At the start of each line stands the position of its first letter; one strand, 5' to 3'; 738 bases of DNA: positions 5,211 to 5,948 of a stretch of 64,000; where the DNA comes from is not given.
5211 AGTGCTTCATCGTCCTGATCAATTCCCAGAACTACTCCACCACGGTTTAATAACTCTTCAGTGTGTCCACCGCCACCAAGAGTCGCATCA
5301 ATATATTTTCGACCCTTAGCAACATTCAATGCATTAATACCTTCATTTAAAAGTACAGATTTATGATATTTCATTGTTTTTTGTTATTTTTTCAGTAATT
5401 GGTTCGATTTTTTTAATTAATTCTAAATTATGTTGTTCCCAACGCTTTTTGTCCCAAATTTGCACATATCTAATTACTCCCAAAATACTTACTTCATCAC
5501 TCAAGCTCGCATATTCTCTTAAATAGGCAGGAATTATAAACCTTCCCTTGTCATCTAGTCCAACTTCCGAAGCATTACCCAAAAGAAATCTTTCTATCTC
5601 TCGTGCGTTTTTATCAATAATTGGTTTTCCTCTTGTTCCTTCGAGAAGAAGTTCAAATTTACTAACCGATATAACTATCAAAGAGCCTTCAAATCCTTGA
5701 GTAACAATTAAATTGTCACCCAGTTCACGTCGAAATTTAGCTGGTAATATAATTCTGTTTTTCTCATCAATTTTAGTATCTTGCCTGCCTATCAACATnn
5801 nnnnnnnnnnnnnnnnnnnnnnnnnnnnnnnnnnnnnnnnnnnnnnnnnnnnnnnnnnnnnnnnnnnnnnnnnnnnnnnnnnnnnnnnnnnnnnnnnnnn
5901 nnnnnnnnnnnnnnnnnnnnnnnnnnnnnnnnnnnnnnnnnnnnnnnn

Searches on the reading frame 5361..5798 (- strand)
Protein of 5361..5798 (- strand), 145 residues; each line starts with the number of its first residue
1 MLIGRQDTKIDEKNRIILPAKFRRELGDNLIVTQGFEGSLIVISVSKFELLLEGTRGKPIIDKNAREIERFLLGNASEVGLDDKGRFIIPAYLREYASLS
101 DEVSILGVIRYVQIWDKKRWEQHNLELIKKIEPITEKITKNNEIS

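Call 4: search_protein_families(library=pfam, proteins=[window:5361-5798:-])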
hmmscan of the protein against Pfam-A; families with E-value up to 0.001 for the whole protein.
window:5361-5798:- (145 aa): 2 families
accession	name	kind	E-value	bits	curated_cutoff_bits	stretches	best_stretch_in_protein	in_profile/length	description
PF02381.23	MraZ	-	3.3e-26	91.5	23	2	72-127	1-56/72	MraZ protein, putative antitoxin-like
PF04014.23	MazE_antitoxin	-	0.00018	21.8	24.7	1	9-47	3-45/48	Antidote-toxin recognition MazE, bacterial antitoxin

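Call 7: find_homologous_proteins(query=window:5361-5798:-, max_evalue=0.00001)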
Query window:5361-5798:- (145 aa): 352 proteins with E <= 0.00001 among 372 candidates; the best 120 are listed.
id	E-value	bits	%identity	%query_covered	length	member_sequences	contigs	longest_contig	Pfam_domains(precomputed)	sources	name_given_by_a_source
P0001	6.9e-87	307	100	100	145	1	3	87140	PF02381.24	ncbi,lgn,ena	-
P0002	8.5e-81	287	92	100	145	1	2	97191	PF02381.24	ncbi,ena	-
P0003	1.6e-80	286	92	100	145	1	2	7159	PF02381.24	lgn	-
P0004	1.8e-80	286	92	100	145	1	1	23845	PF02381.24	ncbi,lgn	-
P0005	3.3e-80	285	92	100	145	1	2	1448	PF02381.24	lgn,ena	-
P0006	2.1e-79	282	91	100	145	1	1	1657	PF02381.24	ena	-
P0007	2.5e-79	282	90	100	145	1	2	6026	PF02381.24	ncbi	-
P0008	4.3e-79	281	92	100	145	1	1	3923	PF02381.24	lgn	-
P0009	3.4e-78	278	91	100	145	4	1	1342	PF02381.24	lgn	-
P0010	2.0e-76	273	88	100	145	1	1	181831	PF02381.24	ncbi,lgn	-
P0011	3.7e-76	272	87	100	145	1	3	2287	PF02381.24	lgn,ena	-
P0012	6.1e-75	268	86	100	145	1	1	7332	PF02381.24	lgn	-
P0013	1.7e-72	260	84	100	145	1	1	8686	PF02381.24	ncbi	-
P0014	5.5e-72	258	84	100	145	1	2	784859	PF02381.24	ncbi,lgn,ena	-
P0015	2.8e-68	246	90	90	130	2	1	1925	PF02381.24,PF04014.24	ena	-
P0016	7.3e-68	245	80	97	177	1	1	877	PF02381.24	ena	-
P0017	1.0e-66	241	80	95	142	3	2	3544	PF02381.24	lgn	-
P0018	3.7e-66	239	79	97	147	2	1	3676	PF02381.24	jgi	jgi:MraZ protein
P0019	1.0e-65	238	79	97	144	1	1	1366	PF02381.24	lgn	-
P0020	1.5e-65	237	78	96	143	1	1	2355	PF02381.24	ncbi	-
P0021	8.4e-65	235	76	99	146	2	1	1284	PF02381.24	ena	-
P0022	5.3e-64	232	77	95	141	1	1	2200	PF02381.24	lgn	-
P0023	1.1e-63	231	77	96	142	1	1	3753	PF02381.24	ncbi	-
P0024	1.3e-63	231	77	96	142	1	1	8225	PF02381.24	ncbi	-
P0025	1.3e-63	231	77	96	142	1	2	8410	PF02381.24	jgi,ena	-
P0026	3.0e-63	230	77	97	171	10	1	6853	PF02381.24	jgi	-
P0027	3.8e-63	230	74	96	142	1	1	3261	PF02381.24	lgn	-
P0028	7.3e-63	229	74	96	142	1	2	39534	PF02381.24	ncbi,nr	ncbi:MAG: division/cell wall cluster transcriptional repressor MraZ [Candidatus Levybacteria bacteri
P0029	7.2e-62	225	73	97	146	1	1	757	PF02381.24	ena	-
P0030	1.5e-61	224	73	96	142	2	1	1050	PF02381.24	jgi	jgi:MraZ protein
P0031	2.0e-61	224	74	96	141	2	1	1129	PF02381.24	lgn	-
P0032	2.8e-61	224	69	98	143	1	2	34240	PF02381.24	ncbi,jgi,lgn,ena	-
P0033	2.9e-61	224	72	97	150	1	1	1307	PF02381.24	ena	-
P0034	4.2e-61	223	73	96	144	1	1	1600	PF02381.24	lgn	-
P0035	8.4e-61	222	72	97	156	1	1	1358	PF02381.24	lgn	-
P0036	1.3e-60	221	73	96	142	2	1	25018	PF02381.24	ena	-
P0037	1.5e-60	221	74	96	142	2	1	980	PF02381.24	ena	-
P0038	4.2e-60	220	74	96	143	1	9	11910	PF02381.24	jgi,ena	-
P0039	5.2e-60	219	71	97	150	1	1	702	PF02381.24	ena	-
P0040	7.1e-60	219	73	96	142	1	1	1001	PF02381.24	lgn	-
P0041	9.0e-60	219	74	96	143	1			PF02381.24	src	-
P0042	2.4e-59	217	73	96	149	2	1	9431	PF02381.24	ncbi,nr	ncbi:MAG: Protein MraZ [Microgenomates group bacterium GW2011_GWA2_37_6]|nr:MAG: Protein MraZ [Micro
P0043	3.8e-59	217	73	96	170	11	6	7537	PF02381.24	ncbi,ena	-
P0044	3.0e-58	214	70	97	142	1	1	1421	PF02381.24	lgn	-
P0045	4.7e-58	213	69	97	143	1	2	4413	PF02381.24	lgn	-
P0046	5.6e-58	213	68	100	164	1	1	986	PF02381.24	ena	-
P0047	7.5e-58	212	66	97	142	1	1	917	PF02381.24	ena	-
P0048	9.2e-58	212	68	99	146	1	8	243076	PF02381.24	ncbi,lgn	-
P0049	1.6e-57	211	69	97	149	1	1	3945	PF02381.24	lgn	-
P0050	3.9e-56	207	65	97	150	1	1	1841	PF02381.24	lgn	-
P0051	7.1e-56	206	69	95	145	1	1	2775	PF02381.24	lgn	-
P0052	1.7e-55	205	66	97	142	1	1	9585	PF02381.24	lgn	-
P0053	4.2e-55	204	66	96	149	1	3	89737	PF02381.24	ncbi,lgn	-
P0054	5.7e-55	203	65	97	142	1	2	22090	PF02381.24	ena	-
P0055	7.4e-55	203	64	99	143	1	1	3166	PF02381.24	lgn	-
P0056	1.1e-54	202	67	97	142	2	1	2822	PF02381.24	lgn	-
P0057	3.7e-54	201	63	97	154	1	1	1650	PF02381.24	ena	-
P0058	5.7e-54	200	65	95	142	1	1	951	PF02381.24,PF04014.24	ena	-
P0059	1.6e-53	198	65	96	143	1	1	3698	PF02381.24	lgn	-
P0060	1.6e-53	198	67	95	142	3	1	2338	PF02381.24,PF04014.24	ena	-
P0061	2.7e-53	198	63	99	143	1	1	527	PF02381.24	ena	-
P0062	5.4e-53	197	63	98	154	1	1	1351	PF02381.24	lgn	-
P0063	8.9e-53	196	65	96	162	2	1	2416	PF02381.24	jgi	-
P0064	1.3e-52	195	63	99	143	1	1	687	PF02381.24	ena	-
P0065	2.2e-52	195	61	98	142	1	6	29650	PF02381.24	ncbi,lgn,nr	ncbi:MAG: division/cell wall cluster transcriptional repressor MraZ [Candidatus Levybacteria bacteri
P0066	3.2e-52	194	63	96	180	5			PF02381.24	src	-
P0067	1.7e-51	192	62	98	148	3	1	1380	PF02381.24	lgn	-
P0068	7.0e-51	190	63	98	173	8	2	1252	PF02381.24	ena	-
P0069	7.3e-51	190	63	96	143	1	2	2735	PF02381.24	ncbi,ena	ncbi:MAG: division/cell wall cluster transcriptional repressor MraZ [Patescibacteria group bacterium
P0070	1.4e-50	189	63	96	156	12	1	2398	PF02381.24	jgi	-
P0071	1.6e-50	189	61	99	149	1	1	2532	PF02381.24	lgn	-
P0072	6.5e-50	187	62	96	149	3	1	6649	PF02381.24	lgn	-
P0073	1.3e-49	186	61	97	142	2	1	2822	PF02381.24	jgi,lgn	jgi:MraZ protein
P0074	1.3e-49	186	63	97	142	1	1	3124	PF02381.24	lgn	-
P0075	1.4e-49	186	63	96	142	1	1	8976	PF02381.24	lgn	-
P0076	1.4e-49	186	62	99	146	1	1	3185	PF02381.24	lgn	-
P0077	1.4e-49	186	61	97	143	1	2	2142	PF02381.24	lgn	-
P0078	2.4e-49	185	62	96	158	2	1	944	PF02381.24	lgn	-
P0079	2.8e-49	185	60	99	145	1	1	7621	PF02381.24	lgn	-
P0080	4.2e-49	184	61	97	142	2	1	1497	PF02381.24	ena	-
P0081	6.0e-49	184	63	97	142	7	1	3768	PF02381.24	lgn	-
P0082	6.5e-49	184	60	96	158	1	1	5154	PF02381.24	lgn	-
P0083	9.9e-49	183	59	97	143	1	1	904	PF02381.24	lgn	-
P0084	3.6e-48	181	60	95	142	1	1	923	PF02381.24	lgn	-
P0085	5.1e-48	181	60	96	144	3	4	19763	PF02381.24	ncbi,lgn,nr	ncbi:MAG: division/cell wall cluster transcriptional repressor MraZ [Candidatus Levybacteria bacteri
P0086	9.2e-48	180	61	96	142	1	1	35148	PF02381.24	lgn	-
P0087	9.2e-48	180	61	96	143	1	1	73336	PF02381.24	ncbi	-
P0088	2.8e-47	178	56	100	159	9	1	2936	PF02381.24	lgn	-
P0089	1.2e-46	176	56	97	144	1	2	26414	PF02381.24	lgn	-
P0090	1.3e-46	176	57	96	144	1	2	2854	PF02381.24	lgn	-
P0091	3.0e-46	175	58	99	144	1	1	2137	PF02381.24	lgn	-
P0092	3.3e-46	175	57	99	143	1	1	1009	PF02381.24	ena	-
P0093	7.0e-46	174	57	97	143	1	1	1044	PF02381.24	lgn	-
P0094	1.6e-45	173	56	96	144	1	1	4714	PF02381.24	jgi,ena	-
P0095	1.6e-45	173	55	100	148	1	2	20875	PF02381.24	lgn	-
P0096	1.7e-45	172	58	96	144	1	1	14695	PF02381.24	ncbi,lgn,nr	ncbi:MAG: division/cell wall cluster transcriptional repressor MraZ [Candidatus Levybacteria bacteri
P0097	2.1e-45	172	55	100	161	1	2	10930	PF02381.24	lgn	-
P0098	4.2e-45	171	60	97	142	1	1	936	PF02381.24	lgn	-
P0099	5.3e-45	171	56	97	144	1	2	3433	PF02381.24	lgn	-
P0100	5.9e-45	171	60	97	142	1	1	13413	PF02381.24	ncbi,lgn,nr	ncbi:MAG: division/cell wall cluster transcriptional repressor MraZ [Candidatus Levybacteria bacteri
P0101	8.3e-45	170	53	99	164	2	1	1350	PF02381.24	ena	-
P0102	8.3e-45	170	59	97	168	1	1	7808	PF02381.24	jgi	jgi:MraZ protein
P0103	9.3e-45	170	55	99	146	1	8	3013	PF02381.24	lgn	-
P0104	1.2e-44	170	55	99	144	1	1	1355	PF02381.24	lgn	-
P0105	1.2e-44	170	54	99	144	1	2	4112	PF02381.24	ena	-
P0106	1.3e-44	170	56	96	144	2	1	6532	PF02381.24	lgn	-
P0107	1.6e-44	169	55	97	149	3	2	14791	PF02381.24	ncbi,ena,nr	ncbi:MAG: division/cell wall cluster transcriptional repressor MraZ [Patescibacteria group bacterium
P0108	1.7e-44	169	57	98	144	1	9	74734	PF02381.24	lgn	-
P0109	1.8e-44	169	52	96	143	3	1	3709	PF02381.24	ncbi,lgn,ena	-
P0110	2.6e-44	169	57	95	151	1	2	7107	PF02381.24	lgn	-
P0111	2.7e-44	169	57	95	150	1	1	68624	PF02381.24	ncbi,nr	ncbi:MAG TPA: division/cell wall cluster transcriptional repressor MraZ [Patescibacteria group bacte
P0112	3.2e-44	168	58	91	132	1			PF02381.24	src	-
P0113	3.5e-44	168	57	95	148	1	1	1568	PF02381.24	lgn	-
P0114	3.8e-44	168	53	96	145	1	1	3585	PF02381.24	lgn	-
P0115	4.8e-44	168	53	98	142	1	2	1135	PF02381.24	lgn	-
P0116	5.2e-44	168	58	97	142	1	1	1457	PF02381.24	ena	-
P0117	5.2e-44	168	56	99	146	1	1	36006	PF02381.24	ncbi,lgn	-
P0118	5.3e-44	168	53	98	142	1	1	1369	PF02381.24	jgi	jgi:MraZ protein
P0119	5.7e-44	168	58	96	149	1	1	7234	PF02381.24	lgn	-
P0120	6.2e-44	167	55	97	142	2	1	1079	PF02381.24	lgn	-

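Call 11: find_related_loci(query=A1, collection=genome_contigs, flank=1500)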
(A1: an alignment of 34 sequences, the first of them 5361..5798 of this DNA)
Query A1 (145 aa) in genome_contigs; peptide patterns used: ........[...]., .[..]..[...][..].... (x = any residue, [..] = any of these).
600 stretches matched a pattern (row limit reached: there are more); 547 encode a relative of the query (tblastn E <= 1e-3); the best 80 are kept; 80 distinct loci.
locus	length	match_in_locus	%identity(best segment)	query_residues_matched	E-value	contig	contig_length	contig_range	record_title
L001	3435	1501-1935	92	1-145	6e-87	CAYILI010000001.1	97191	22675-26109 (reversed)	MAG TPA_asm: uncultured Gammaproteobacteria bacterium isolate ERP119705_co22_367 genome assembly, contig: NODE_95_length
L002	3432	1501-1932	58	1-143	7e-53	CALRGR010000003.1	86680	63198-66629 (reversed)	MAG: Candidatus Levybacteria bacterium GW2011_GWA1_37_16 isolate Baikal-1250m-152 genome assembly, contig: Baikal-1250m-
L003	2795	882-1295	57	1-138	2e-51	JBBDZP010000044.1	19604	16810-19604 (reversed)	MAG: Candidatus Levyibacteriota bacterium isolate LejiaD_39_46 Lejia_D_4479_length_19604_cov_27, whole genome shotgun se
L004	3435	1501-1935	56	1-145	5e-51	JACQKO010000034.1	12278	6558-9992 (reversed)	MAG: Candidatus Levyibacteriota bacterium isolate NC_groundwater_1179_Ag_S-0.1um_40_84 S_p1_S3_coassembly_k141_876664, w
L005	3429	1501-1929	56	1-143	3e-50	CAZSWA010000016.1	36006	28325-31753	MAG TPA_asm: uncultured Gammaproteobacteria bacterium isolate SRP272529_co1_257 genome assembly, contig: NODE_1649_lengt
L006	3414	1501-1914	57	1-138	9e-50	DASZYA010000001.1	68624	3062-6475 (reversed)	MAG TPA_asm: Patescibacteria group bacterium isolate SMAG_U6198 k141_435559, whole genome shotgun sequence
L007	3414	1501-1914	56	1-138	6e-49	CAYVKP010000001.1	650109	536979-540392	MAG TPA_asm: uncultured Gammaproteobacteria bacterium isolate SRP200132_co1_547 genome assembly, contig: NODE_2_length_6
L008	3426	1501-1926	54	1-142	3e-48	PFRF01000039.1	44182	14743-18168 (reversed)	MAG: Candidatus Levybacteria bacterium CG_4_9_14_0_2_um_filter_35_21 CG_4_9_14_0.2_um_filter_scaffold_223_c, whole genom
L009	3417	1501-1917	55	1-139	6e-48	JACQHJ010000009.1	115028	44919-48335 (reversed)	MAG: Candidatus Levyibacteriota bacterium isolate NC_groundwater_1096_Ag_S2p5_37_166 S_2p5_S6_coassembly_k141_5103421, w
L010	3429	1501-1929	53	1-143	1e-47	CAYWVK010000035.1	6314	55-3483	MAG TPA_asm: uncultured Gammaproteobacteria bacterium isolate SRP192927_co6_216 genome assembly, contig: NODE_33850_leng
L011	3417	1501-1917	55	1-139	3e-47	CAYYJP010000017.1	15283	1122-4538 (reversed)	MAG TPA_asm: uncultured Gammaproteobacteria bacterium isolate SRP050083_co7_164 genome assembly, contig: NODE_3122_lengt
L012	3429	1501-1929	52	1-143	3e-47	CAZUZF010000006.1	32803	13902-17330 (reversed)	MAG TPA_asm: uncultured Gammaproteobacteria bacterium isolate binchicken_co38_1268 genome assembly, contig: NODE_2792_le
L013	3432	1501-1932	52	1-144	2e-47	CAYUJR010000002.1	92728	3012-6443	MAG TPA_asm: uncultured Gammaproteobacteria bacterium isolate SRP090828_co2_75 genome assembly, contig: NODE_92_length_9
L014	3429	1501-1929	54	1-143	6e-47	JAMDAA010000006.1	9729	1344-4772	MAG: Patescibacteria group bacterium isolate FK_Sedi_B_Bin.274 NODE_29454_length_9729_cov_11.9961, whole genome shotgun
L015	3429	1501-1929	51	1-143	6e-47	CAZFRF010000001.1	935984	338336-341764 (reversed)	MAG TPA_asm: uncultured Gammaproteobacteria bacterium isolate SRP292972_co1_100 genome assembly, contig: NODE_5_length_9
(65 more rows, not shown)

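Call 14: find_related_loci(query=window:5361-5798:-, collection=metagenome_contigs, flank=1500)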
Query window:5361-5798:- (145 aa) in metagenome_contigs; peptide patterns used: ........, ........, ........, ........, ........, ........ (x = any residue, [..] = any of these).
282 stretches matched a pattern; 24 encode a relative of the query (tblastn E <= 1e-3); 24 distinct loci.
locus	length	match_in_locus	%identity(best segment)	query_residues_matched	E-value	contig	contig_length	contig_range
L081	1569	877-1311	92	1-145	4e-90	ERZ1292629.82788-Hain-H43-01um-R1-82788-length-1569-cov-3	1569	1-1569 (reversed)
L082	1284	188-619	76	1-144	5e-76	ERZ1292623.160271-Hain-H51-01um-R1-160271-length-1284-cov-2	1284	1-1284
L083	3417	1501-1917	77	1-139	2e-70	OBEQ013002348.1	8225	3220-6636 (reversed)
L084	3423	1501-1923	77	1-141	3e-70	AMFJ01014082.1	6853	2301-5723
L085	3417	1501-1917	76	1-139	7e-70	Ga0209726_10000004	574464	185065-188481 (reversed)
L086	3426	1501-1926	69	1-142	8e-68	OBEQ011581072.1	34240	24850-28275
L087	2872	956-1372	73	1-139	2e-66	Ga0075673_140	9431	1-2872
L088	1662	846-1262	63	1-139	4e-59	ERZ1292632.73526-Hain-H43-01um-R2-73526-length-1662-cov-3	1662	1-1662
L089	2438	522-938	63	1-139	1e-57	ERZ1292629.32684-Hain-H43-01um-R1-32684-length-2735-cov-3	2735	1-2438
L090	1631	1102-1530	52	1-143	7e-46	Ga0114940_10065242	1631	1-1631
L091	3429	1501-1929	48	1-143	7e-45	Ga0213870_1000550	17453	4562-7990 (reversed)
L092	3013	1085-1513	51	1-143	2e-44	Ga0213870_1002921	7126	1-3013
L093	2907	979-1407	49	1-143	5e-44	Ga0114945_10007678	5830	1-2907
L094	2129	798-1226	49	1-143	3e-44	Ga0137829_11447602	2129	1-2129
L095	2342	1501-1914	53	1-138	8e-44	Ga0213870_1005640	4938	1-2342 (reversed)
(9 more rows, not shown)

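Call 16: find_encoding_contigs(protein=P0001, flank=1500, max_places=6)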
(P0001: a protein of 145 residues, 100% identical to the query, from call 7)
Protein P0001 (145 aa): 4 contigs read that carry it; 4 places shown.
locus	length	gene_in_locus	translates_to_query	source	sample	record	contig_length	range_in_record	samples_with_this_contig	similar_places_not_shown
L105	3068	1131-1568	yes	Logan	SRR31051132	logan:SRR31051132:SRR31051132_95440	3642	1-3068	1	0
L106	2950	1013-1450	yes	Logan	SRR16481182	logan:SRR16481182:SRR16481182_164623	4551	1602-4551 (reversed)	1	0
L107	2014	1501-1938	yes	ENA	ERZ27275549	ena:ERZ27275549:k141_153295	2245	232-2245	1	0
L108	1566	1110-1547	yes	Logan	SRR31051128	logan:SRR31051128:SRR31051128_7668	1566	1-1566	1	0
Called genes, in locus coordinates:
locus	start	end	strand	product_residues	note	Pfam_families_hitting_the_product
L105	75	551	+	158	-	-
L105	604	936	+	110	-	-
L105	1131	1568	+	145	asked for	PF02381:MraZ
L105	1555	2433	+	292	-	PF01795:Methyltransf_5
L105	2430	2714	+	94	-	-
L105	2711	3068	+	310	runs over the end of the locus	?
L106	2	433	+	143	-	?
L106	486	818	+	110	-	-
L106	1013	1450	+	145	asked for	PF02381:MraZ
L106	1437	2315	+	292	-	PF01795:Methyltransf_5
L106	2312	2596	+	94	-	-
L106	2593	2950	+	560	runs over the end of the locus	PF03717:PBP_dimer, PF00905:Transpeptidase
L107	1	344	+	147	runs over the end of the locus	-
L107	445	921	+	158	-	-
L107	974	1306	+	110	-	-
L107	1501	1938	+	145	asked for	PF02381:MraZ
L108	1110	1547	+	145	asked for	PF02381:MraZ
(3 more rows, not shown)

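Call 18: find_encoding_contigs(protein=P0010, flank=1500, max_places=2)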
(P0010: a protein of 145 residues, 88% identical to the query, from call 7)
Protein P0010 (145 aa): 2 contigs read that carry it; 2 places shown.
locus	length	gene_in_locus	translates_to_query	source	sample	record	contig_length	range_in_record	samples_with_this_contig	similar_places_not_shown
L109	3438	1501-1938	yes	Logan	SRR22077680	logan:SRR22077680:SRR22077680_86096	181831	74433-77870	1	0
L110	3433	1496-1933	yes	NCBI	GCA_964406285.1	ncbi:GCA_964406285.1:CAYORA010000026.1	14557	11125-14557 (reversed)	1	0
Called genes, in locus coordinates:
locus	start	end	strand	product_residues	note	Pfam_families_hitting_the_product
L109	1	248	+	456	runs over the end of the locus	PF28494:GlyRS_ins_1, PF00587:tRNA-synt_2b (weak), PF03129:HGTP_anticodon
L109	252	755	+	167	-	-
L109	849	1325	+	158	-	-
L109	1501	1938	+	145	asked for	PF02381:MraZ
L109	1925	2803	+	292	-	PF01795:Methyltransf_5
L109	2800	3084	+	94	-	-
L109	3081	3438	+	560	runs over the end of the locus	PF03717:PBP_dimer, PF00905:Transpeptidase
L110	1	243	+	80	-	?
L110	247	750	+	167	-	-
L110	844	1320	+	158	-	-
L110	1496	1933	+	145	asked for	PF02381:MraZ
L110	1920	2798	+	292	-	PF01795:Methyltransf_5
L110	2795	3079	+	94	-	-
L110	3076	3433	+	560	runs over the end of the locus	PF03717:PBP_dimer, PF00905:Transpeptidase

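Call 19: find_encoding_contigs(protein=P0014, flank=1500, max_places=2)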
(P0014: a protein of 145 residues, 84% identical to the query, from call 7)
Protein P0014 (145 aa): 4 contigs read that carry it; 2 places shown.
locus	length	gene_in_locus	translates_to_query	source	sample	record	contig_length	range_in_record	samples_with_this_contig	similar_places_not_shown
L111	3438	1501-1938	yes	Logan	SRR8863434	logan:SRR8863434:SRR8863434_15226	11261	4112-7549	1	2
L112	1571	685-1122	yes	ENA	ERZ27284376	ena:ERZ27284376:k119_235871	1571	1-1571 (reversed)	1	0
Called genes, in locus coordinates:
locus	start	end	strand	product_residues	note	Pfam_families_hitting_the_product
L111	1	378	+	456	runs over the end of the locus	PF28494:GlyRS_ins_1, PF00587:tRNA-synt_2b, PF03129:HGTP_anticodon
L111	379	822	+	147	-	-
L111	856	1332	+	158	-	-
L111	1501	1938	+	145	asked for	PF02381:MraZ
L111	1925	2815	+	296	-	PF01795:Methyltransf_5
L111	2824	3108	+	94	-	-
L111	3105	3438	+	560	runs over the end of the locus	PF03717:PBP_dimer, PF00905:Transpeptidase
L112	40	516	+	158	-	-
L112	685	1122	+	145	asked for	PF02381:MraZ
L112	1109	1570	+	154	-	?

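Call 20: find_encoding_contigs(protein=P0013, flank=1500, max_places=2)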
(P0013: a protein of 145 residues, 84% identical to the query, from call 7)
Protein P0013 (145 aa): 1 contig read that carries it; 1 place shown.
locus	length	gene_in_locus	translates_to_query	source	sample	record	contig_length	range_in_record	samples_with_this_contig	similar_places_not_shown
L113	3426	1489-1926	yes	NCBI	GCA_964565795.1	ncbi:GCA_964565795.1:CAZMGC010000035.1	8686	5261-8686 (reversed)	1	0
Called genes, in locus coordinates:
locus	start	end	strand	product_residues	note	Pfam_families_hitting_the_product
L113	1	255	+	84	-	?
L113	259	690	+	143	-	-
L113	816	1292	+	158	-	-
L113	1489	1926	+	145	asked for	PF02381:MraZ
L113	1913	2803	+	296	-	PF01795:Methyltransf_5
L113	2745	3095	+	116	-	-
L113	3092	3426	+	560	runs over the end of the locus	PF03717:PBP_dimer, PF00905:Transpeptidase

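Call 21: find_encoding_contigs(protein=P0007, flank=1500, max_places=2)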
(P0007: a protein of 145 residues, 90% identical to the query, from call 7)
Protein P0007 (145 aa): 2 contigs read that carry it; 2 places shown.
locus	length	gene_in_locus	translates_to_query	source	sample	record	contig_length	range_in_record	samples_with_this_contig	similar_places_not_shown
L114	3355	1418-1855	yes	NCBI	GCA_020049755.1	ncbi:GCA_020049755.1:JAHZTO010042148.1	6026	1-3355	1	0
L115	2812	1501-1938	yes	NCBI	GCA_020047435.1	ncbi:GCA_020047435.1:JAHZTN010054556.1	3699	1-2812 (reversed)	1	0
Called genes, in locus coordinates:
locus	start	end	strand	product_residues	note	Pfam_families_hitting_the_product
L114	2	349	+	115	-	?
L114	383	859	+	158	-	-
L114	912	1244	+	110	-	-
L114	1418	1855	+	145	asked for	PF02381:MraZ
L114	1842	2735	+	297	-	PF01795:Methyltransf_5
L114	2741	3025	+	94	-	-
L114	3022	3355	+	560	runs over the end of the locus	PF03717:PBP_dimer, PF00905:Transpeptidase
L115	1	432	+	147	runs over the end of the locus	-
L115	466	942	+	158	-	-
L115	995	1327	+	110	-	-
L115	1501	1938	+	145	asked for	PF02381:MraZ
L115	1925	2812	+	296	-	?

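Call 22: find_encoding_contigs(protein=P0012, flank=1500, max_places=2)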
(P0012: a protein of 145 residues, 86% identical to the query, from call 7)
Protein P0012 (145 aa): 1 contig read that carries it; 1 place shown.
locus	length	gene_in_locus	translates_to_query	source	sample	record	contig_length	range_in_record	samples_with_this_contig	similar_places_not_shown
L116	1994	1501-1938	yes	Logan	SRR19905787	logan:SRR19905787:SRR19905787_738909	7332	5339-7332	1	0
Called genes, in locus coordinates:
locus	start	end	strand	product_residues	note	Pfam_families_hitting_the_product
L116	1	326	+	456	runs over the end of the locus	PF28494:GlyRS_ins_1, PF00587:tRNA-synt_2b, PF03129:HGTP_anticodon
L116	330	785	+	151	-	-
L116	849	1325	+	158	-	-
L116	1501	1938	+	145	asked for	PF02381:MraZ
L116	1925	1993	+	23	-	?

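Call 23: find_encoding_contigs(protein=P0004, flank=1500, max_places=2)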
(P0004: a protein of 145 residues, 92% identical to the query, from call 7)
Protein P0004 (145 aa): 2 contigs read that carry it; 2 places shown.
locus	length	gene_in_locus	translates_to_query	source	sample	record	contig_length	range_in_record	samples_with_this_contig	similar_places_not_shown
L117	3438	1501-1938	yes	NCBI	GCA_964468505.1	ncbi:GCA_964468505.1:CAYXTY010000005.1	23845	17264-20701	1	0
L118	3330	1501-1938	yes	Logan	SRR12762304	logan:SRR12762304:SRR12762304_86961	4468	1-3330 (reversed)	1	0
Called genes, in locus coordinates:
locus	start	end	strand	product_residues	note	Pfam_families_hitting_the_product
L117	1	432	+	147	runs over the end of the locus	-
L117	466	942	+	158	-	-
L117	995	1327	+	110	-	-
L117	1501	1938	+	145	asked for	PF02381:MraZ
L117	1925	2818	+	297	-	PF01795:Methyltransf_5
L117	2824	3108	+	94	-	-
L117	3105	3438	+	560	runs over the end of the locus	PF03717:PBP_dimer, PF00905:Transpeptidase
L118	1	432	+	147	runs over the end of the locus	-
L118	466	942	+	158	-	-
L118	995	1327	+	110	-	-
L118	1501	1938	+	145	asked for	PF02381:MraZ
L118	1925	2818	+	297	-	PF01795:Methyltransf_5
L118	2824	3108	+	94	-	-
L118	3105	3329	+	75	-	?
